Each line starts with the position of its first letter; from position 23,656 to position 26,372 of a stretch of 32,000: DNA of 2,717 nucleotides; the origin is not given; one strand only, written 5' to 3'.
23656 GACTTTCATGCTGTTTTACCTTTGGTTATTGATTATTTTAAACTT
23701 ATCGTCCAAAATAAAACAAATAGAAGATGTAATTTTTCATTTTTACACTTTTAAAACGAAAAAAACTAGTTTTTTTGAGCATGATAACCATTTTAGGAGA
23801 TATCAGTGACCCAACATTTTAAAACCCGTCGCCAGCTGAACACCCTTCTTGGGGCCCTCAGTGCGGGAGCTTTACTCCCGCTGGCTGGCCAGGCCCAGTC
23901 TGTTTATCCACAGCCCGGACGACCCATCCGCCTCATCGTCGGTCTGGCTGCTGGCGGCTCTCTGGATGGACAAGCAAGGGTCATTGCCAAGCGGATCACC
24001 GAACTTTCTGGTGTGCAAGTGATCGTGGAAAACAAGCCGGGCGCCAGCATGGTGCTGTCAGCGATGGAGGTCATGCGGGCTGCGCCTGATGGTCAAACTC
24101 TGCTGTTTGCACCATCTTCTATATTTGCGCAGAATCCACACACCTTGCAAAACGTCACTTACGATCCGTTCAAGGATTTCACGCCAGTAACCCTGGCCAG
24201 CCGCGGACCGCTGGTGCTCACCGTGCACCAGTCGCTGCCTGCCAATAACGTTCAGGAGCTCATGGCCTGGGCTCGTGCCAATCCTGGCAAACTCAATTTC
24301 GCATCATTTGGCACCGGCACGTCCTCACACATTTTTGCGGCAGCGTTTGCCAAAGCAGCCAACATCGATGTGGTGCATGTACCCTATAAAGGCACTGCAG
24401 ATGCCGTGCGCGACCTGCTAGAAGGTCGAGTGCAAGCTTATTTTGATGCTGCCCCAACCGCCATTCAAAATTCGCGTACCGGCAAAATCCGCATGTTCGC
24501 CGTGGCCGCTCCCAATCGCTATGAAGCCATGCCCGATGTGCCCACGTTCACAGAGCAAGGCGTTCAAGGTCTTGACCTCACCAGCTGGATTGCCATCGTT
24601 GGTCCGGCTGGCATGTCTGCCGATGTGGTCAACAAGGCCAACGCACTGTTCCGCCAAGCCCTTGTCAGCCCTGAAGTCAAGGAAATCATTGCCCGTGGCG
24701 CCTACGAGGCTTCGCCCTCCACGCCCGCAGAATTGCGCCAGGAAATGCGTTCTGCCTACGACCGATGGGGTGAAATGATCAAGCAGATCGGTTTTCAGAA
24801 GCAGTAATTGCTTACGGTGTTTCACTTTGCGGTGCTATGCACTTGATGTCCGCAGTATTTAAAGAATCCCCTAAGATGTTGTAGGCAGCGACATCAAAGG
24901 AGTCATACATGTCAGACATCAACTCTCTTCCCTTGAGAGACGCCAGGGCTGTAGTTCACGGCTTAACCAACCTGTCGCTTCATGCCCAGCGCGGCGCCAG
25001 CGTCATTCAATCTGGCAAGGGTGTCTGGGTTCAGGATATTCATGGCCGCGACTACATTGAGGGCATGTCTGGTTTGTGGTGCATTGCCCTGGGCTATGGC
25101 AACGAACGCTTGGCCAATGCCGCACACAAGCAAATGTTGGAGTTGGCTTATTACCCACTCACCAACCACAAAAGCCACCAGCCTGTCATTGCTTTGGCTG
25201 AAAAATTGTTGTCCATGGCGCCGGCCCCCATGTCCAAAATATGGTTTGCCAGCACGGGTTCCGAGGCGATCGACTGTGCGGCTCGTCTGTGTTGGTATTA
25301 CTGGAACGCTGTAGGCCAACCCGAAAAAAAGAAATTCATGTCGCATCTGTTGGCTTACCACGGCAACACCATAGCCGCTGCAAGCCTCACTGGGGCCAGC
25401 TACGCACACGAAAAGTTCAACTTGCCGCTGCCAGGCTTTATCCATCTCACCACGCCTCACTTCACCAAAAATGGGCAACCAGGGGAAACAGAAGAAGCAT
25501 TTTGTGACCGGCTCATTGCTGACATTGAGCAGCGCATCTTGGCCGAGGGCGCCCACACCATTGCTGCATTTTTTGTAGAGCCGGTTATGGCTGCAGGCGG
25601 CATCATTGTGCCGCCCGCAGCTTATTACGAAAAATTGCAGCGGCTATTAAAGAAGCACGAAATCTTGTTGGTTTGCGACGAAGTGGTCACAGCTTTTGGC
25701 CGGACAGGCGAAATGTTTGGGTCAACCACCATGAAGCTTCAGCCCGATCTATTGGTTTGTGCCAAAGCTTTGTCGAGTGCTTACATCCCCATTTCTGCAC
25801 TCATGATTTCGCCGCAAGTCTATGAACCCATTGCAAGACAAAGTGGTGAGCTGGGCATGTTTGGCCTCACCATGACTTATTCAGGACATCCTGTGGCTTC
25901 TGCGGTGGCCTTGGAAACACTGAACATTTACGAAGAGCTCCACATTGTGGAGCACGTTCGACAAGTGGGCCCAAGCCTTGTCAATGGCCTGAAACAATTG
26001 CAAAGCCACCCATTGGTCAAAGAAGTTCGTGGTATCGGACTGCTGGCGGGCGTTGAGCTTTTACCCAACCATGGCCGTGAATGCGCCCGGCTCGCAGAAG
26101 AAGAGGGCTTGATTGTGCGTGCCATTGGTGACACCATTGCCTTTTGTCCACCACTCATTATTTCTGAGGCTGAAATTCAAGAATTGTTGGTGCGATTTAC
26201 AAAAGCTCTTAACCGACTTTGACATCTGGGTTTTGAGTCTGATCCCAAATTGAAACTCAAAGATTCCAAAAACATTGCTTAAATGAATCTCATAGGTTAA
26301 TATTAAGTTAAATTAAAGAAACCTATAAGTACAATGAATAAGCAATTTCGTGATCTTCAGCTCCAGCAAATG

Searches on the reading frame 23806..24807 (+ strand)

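Call 58: search_protein_families(library=pfam, proteins=[window:23806-24807:+], max_evalue=0.00001)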
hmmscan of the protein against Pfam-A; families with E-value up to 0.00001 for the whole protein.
window:23806-24807:+ (333 aa): 1 family
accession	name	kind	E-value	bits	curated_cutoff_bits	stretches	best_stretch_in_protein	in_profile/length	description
PF03401.19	TctC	-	9.3e-65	219.3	27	1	57-329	2-273/274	Tripartite tricarboxylate transporter family receptor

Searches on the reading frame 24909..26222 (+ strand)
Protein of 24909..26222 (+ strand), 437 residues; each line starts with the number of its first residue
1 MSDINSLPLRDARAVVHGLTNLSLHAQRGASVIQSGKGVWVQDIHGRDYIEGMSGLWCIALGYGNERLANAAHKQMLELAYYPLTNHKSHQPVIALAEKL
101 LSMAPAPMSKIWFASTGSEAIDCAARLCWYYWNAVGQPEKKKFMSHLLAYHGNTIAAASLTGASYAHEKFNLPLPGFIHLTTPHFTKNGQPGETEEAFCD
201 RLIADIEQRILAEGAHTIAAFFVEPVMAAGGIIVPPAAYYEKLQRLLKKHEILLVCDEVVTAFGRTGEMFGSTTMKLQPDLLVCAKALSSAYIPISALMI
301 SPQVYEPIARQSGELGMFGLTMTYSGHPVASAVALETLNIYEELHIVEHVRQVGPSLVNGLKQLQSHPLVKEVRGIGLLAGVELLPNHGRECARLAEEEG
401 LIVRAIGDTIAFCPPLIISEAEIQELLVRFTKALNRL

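Call 58: search_protein_families(library=pfam, proteins=[window:24909-26222:+], max_evalue=0.00001)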
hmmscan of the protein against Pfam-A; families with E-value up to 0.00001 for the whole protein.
window:24909-26222:+ (437 aa): 1 family
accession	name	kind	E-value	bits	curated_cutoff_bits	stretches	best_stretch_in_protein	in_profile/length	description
PF00202.27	Aminotran_3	-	1.2e-86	291.4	30.5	1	31-434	11-403/403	Aminotransferase class-III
